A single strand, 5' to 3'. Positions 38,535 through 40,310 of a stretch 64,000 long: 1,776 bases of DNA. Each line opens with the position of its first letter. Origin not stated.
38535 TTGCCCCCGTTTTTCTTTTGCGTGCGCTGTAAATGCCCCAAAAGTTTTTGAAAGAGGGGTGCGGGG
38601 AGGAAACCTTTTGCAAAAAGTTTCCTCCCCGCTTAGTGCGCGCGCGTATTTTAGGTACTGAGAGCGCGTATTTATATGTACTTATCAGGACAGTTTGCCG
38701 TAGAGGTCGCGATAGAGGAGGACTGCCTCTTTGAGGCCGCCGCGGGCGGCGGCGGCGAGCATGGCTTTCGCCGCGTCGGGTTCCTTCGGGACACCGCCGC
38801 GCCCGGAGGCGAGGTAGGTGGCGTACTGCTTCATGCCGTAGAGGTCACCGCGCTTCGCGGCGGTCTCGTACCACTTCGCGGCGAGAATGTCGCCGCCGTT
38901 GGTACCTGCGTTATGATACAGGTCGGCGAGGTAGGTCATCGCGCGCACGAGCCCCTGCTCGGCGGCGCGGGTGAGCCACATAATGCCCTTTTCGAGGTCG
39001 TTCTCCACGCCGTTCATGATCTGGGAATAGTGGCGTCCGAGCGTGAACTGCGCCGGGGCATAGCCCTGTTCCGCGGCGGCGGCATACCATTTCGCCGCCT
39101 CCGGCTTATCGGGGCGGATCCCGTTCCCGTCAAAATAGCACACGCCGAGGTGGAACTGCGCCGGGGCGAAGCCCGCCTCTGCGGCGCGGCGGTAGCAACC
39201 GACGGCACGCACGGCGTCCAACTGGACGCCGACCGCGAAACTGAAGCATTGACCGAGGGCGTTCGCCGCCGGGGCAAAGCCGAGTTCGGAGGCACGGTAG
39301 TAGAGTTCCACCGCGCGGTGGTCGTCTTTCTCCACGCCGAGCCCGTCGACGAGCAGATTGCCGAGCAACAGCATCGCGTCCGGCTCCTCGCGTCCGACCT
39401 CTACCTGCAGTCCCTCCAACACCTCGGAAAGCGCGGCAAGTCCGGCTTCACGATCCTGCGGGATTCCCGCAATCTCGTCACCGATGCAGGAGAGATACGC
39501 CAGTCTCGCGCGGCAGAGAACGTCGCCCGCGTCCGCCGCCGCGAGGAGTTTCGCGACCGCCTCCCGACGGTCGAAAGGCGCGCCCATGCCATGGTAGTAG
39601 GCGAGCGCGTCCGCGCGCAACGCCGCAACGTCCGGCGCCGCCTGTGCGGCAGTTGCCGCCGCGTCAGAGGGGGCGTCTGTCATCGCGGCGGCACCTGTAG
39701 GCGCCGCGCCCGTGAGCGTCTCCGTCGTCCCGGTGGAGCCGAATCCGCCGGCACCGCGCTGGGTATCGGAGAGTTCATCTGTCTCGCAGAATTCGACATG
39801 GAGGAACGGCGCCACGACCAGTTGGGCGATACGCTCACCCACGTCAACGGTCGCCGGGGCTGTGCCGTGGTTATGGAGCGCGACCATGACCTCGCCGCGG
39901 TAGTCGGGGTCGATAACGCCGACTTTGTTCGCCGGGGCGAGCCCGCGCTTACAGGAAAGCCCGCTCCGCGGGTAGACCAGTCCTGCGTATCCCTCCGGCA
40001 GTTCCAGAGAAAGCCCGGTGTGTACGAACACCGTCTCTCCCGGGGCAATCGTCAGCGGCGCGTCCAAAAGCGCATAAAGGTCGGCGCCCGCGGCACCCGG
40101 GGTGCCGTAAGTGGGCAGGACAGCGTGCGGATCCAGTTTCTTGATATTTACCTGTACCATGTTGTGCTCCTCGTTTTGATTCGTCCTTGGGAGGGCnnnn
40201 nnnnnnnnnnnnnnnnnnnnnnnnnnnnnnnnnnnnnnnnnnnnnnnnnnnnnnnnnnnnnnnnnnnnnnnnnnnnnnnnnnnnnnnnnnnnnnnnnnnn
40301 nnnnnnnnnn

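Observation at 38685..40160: dUTPase fused to a Sel1-like repeat array, as third gene of a uvrB-uvrA operon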

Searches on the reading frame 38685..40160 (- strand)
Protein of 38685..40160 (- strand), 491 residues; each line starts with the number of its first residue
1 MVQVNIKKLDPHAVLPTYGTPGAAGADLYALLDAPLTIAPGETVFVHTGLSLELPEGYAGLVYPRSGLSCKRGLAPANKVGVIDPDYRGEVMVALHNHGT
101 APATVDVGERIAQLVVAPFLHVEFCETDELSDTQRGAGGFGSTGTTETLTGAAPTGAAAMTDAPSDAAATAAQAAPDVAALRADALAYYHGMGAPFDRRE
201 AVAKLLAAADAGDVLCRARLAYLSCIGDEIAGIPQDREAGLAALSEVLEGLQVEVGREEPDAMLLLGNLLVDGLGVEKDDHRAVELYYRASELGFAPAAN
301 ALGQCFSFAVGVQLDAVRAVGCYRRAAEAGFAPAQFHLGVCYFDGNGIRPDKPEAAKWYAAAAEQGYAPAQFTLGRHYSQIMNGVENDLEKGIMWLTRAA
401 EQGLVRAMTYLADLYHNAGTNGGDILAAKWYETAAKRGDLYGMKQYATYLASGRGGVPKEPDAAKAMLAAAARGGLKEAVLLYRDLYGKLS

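Call 5: search_protein_families(library=pfam, proteins=[window:38685-40160:-], max_evalue=0.01)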
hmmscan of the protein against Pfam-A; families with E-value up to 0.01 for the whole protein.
window:38685-40160:- (491 aa): 3 families
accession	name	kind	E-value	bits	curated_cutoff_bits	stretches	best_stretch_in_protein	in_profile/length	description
PF08238.18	Sel1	-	4.1e-33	113.1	30.7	4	332-367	1-36/36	Sel1 repeat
PF00692.24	dUTPase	-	5.8e-32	110.6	22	1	13-144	3-129/129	dUTPase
PF22769.1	DCD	-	3.4e-11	43.9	27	1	35-117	70-151/153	dCTP deaminase-like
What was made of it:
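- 38688..39629 (-): Sel1-like repeat solenoid, aa 178-491 (about 8 alpha/alpha repeats). The most conserved core is aa 261-420. Pfam Sel1 scores 113 bits against a cut-off of 30.7 (call 5).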

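Call 6: search_protein_families(library=ncbifam, proteins=[window:38685-40160:-], max_evalue=0.01)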
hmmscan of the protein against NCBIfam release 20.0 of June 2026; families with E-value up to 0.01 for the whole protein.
window:38685-40160:- (491 aa): 9 families
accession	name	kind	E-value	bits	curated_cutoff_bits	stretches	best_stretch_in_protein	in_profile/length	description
NF001862.0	PRK00601.1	equivalog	3.8e-50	169.4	103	1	2-145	6-149/150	dUTP diphosphatase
TIGR00576.1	dut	superfamily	2.5e-49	166.7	102.55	1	4-144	2-142/143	dUTP diphosphatase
NF033786.1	phenyl_MerG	equivalog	4.5e-17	62.7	350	3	320-451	53-193/217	phenylmercury resistance protein MerG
NF010561.0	PRK13956.1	equivalog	1.4e-15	57.4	223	1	11-144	14-146/147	dUTP diphosphatase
NF047621.1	FlgprotMotXVib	equivalog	1.3e-09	37.8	330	2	258-358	70-170/211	flagellar protein MotX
TIGR02274.1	dCTP_deam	equivalog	7.4e-09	35.6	92.8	1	35-117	71-152/180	dCTP deaminase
NF038194.1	AlgK_TPR_lipo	equivalog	1.9e-07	30.1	700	1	247-359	285-396/448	alginate biosynthesis TPR repeat lipoprotein AlgK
NF045484.1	TransRegExoR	equivalog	2e-07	30.5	450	1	318-371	61-114/267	exopolysaccharide production regulator ExoR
NF002598.0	PRK02253.1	equivalog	9.2e-05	22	130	1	52-118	86-149/167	deoxyuridine 5'-triphosphate nucleotidohydrolase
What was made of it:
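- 38685..40160 (-): dut::SLR gene, 491 aa (ATG 40160, stop TGA 38687..38685). Pfam and NCBIfam matches (calls 5, 6).
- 39729..40160 (-): dUTPase domain, aa 1-144, with motifs I-V. The motif V arm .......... is aa 135-144 (39729..39758). NF001862 scores 169 bits against a cut-off of 103 (call 6).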

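Call 7: find_homologous_proteins(query=window:38685-40160:-, max_evalue=0.00001)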
Query window:38685-40160:- (491 aa): 355 proteins with E <= 0.00001 among 8000 candidates; the best 120 are listed.
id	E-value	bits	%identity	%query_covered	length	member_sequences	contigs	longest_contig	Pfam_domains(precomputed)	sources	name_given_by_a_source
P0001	0.0e+0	1050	97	100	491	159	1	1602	PF00692.25,PF22769.2,PF08238.19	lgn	-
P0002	3.4e-284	961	88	100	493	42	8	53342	PF00692.25,PF22769.2,PF08238.19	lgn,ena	-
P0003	3.9e-283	958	88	100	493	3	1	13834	PF00692.25,PF22769.2,PF08238.19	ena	-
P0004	3.9e-283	958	88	100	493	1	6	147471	PF00692.25,PF22769.2,PF08238.19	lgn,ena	-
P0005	6.2e-283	957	88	100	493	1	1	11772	PF00692.25,PF22769.2,PF08238.19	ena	-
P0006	1.4e-282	956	88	100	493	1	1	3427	PF00692.25,PF22769.2,PF08238.19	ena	-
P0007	4.3e-281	951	87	100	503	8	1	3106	PF00692.25,PF22769.2,PF08238.19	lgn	-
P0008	1.8e-274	929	86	100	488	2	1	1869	PF00692.25,PF22769.2,PF08238.19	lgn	-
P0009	2.2e-253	860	77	100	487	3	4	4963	PF00692.25,PF22769.2,PF08238.19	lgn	-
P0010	5.7e-250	848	78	100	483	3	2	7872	PF00692.25,PF22769.2,PF08238.19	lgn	-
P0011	8.9e-245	831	78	100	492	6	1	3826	PF00692.25,PF22769.2,PF08238.19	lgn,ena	-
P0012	3.5e-234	796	75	100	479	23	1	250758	PF00692.25,PF22769.2,PF08238.19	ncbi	-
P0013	1.1e-219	748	89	78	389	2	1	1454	PF00692.25,PF22769.2,PF08238.19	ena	-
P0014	4.7e-209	713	67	100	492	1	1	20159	PF00692.25,PF22769.2,PF08238.19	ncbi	-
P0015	3.2e-203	694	67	100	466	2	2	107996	PF00692.25,PF22769.2,PF08238.19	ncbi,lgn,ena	-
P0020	1.1e-198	679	63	100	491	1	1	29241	PF00692.25,PF22769.2,PF08238.19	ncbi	-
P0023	2.7e-193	661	63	100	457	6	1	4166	PF00692.25,PF22769.2,PF08238.19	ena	-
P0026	1.2e-181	623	58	99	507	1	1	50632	PF00692.25,PF22769.2,PF08238.19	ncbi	-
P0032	1.0e-173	597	56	99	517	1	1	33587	PF00692.25,PF22769.2,PF08238.19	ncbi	-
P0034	5.0e-70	255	38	74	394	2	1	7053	PF00692.25,PF22769.2,PF23310.2,PF13432.13,PF08238.19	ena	-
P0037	1.1e-69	254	30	52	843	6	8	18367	PF23310.2,PF08238.19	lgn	-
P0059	1.5e-67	247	41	74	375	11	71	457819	PF00692.25,PF22769.2,PF23310.2,PF08238.19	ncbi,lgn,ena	-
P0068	9.0e-67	244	37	81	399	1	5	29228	PF00692.25,PF22769.2,PF23310.2,PF08238.19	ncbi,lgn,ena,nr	ncbi:MAG: dUTP diphosphatase [Oscillospiraceae bacterium]|nr:dUTP diphosphatase [Oscillospiraceae ba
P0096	1.4e-65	240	36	74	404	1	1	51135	PF00692.25,PF22769.2,PF08238.19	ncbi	-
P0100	5.1e-65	238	39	74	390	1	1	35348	PF00692.25,PF22769.2,PF23310.2,PF08238.19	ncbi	-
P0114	2.8e-62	229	43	29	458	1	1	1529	PF00692.25,PF22769.2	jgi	jgi:deoxyuridine 5'-triphosphate nucleotidohydrolase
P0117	1.6e-55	207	47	32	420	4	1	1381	PF00692.25,PF22769.2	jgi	-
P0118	7.6e-54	202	39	36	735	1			PF08238.19,PF01129.25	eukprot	eukprot:EG_transcript_2542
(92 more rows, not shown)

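Call 9: find_encoding_contigs(protein=P0012, flank=10000, max_places=3)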
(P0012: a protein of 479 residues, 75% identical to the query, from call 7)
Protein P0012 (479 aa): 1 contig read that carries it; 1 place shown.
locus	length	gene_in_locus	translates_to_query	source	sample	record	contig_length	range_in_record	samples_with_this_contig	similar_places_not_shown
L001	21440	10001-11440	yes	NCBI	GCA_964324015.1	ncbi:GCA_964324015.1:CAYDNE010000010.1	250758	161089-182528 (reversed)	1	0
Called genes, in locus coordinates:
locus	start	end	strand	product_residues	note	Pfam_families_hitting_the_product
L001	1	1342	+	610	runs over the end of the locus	PF00009:GTP_EFTU, PF01926:MMR_HSR1 (weak), PF22042:EF-G_D2, PF03144:GTP_EFTU_D2, PF00679:EFG_C, PF21018:BipA_C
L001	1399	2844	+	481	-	PF01235:Na_Ala_symp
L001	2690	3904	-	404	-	PF03447:NAD_binding_3, PF00742:Homoserine_dh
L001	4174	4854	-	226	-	PF01551:Peptidase_M23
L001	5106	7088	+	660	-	PF00270:DEAD (faint), PF04851:ResIII, PF17757:UvrB_inter, PF27431:UvrB_3rd, PF00271:Helicase_C, PF12344:UvrB, PF02151:UVR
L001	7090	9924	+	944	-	PF00005:ABC_tran (faint), PF01583:APS_kinase (faint), PF02463:SMC_N (faint), PF03193:RsgA_GTPase (faint), PF13191:AAA_16 (faint), PF13401:AAA_22 (faint), PF17760:UvrA_inter, PF17755:UvrA_DNA-bind, +2 more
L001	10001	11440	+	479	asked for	PF00692:dUTPase, PF22769:DCD, PF08238:Sel1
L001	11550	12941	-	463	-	PF17125:Methyltr_RsmF_N, PF01189:Methyltr_RsmB-F, PF13636:Methyltranf_PUA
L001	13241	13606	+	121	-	PF12802:MarR_2 (faint), PF12840:HTH_20 (faint), PF01022:HTH_5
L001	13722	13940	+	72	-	PF00403:HMA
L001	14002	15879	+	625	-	PF00122:E1-E2_ATPase, PF00702:Hydrolase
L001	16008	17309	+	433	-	PF19789:DUF6273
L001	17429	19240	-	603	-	PF09439:SRPRB (weak), PF01926:MMR_HSR1, PF02421:FeoB_N, PF07670:Gate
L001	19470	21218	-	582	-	PF00664:ABC_membrane, PF00005:ABC_tran, PF02463:SMC_N (weak)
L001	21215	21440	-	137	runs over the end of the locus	-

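Call 10: find_encoding_contigs(protein=P0059, flank=10000, max_places=4)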
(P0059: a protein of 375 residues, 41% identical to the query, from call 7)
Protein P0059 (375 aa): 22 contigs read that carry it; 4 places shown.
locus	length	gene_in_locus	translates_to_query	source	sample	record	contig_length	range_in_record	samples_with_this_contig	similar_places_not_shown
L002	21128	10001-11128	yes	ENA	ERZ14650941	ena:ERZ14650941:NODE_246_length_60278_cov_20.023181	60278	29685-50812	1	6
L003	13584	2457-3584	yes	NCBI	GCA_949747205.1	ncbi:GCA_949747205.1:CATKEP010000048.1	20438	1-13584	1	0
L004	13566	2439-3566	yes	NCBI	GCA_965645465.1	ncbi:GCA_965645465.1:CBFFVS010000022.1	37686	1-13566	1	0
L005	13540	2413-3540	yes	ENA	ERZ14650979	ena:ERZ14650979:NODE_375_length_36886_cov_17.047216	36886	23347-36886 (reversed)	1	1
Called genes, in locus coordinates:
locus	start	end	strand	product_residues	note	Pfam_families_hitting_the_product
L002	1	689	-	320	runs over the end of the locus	PF00535:Glycos_transf_2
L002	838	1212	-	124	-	PF04138:GtrA_DPMS_TM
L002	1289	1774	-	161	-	PF01381:HTH_3 (weak), PF13560:HTH_31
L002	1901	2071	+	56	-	PF20037:DUF6440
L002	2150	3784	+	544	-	PF01145:Band_7, PF15975:Flot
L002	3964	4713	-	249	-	PF07505:DUF5131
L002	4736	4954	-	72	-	PF12844:HTH_19, PF13560:HTH_31, PF01381:HTH_3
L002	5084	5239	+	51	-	PF20648:DUF6809 (faint)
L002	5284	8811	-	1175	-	PF01855:POR_N, PF17147:PFOR_II, PF01558:POR, PF10371:EKR, PF00037:Fer4 (weak), PF12837:Fer4_6 (weak), PF12838:Fer4_7, PF02775:TPP_enzyme_C, +4 more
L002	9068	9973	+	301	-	PF03816:LytR_cpsA_psr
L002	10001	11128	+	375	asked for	PF00692:dUTPase, PF22769:DCD, PF23310:TPR_27 (faint), PF08238:Sel1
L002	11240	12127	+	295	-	PF00294:PfkB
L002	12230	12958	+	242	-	PF14025:DUF4241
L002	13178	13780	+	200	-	PF02589:LUD_dom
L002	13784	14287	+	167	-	PF03449:GreA_GreB_N, PF01272:GreA_GreB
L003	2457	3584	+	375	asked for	PF00692:dUTPase, PF22769:DCD, PF23310:TPR_27 (faint), PF08238:Sel1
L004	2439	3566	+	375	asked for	PF00692:dUTPase, PF22769:DCD, PF23310:TPR_27 (faint), PF08238:Sel1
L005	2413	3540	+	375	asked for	PF00692:dUTPase, PF22769:DCD, PF23310:TPR_27 (faint), PF08238:Sel1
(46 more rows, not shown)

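Call 11: find_related_loci(query=window:38685-40160:-, collection=genome_contigs, flank=8000)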
Query window:38685-40160:- (491 aa) in genome_contigs; peptide patterns used: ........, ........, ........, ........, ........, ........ (x = any residue, [..] = any of these).
43 stretches matched a pattern; 7 encode a relative of the query (tblastn E <= 1e-3); 6 distinct loci.
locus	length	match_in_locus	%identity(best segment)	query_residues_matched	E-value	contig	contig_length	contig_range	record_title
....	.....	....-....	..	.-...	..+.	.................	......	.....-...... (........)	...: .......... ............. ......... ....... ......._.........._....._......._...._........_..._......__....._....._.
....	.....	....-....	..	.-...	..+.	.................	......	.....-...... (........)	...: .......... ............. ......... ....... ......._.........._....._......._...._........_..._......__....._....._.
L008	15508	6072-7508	75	1-490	0e+0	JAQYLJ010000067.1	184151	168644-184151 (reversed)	MAG: Clostridia bacterium isolate SUG2050 k141_30520, whole genome shotgun sequence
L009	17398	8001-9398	67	1-490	0e+0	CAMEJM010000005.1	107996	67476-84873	MAG: uncultured bacterium isolate SRR15057928_bin.18_metaWRAP_v1.3_MAG genome assembly, contig: ERZ10407477.41, whole ge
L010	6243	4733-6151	64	4-487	0e+0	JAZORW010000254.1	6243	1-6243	MAG: Eubacteriales bacterium isolate T1900045550_YK20190244.MAGScoT_cleanbin_000036 SGB_7872_k141_1387121, whole genome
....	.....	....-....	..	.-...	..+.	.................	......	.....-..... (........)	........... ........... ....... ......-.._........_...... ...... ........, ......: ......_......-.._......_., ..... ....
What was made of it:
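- Tried and rejected: A whole-genome check was impossible, because the single genome_contigs scan had been spent on finding relatives (call 11).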

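Call 13: list_cluster_members(proteins=[P0059, P0068, P0012, P0015, P0026, P0032, P0096, P0100, P0014, P0020])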
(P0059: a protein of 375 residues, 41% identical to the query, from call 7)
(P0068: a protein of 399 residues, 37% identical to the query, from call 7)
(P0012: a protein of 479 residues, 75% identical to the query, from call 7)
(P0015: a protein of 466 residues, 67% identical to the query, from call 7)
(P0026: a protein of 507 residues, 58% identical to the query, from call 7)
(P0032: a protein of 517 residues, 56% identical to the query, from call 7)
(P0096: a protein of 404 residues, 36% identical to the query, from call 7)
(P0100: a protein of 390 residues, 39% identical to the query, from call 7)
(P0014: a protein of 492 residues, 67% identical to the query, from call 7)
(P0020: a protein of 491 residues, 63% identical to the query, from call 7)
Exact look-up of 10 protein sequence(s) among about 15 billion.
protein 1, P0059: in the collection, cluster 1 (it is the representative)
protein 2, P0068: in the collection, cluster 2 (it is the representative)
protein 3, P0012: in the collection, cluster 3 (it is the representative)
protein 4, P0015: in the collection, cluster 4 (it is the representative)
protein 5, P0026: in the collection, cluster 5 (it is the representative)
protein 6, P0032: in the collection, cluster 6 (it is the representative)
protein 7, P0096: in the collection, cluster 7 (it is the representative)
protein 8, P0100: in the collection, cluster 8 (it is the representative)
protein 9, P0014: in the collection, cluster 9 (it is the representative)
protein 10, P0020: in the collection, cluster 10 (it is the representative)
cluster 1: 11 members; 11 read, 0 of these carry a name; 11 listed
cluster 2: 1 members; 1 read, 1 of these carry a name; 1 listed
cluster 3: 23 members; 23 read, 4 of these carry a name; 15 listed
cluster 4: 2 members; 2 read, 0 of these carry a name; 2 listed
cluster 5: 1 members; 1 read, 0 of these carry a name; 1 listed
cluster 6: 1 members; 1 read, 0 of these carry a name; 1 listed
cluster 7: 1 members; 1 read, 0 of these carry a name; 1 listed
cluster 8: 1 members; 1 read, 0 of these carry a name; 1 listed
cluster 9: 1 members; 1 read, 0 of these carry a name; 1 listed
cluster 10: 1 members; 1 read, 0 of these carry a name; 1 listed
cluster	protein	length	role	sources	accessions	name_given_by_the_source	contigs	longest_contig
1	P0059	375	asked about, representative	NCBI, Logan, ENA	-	-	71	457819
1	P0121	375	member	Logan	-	-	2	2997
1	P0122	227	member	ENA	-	-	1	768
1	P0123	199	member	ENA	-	-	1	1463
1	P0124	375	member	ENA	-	-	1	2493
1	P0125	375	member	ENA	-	-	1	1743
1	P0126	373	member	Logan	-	-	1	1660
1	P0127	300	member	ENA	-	-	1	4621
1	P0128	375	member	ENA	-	-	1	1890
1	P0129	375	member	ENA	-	-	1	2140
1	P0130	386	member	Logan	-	-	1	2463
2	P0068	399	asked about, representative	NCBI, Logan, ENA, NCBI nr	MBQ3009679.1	MAG: dUTP diphosphatase [Oscillospiraceae bacterium] | dUTP diphosphatase [Oscillospiraceae bacterium]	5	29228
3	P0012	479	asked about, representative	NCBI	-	-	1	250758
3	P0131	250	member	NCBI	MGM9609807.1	MAG: tetratricopeptide repeat protein, partial [Eubacteriales bacterium]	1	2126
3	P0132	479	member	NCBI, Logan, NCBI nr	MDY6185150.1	MAG: dUTP diphosphatase [Eubacteriales bacterium] | dUTP diphosphatase [Eubacteriales bacterium]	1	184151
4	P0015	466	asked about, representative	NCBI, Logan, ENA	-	-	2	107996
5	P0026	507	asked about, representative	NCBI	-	-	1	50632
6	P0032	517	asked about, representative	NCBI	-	-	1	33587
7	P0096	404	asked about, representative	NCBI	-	-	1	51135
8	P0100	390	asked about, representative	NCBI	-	-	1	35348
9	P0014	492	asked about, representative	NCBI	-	-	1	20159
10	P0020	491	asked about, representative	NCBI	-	-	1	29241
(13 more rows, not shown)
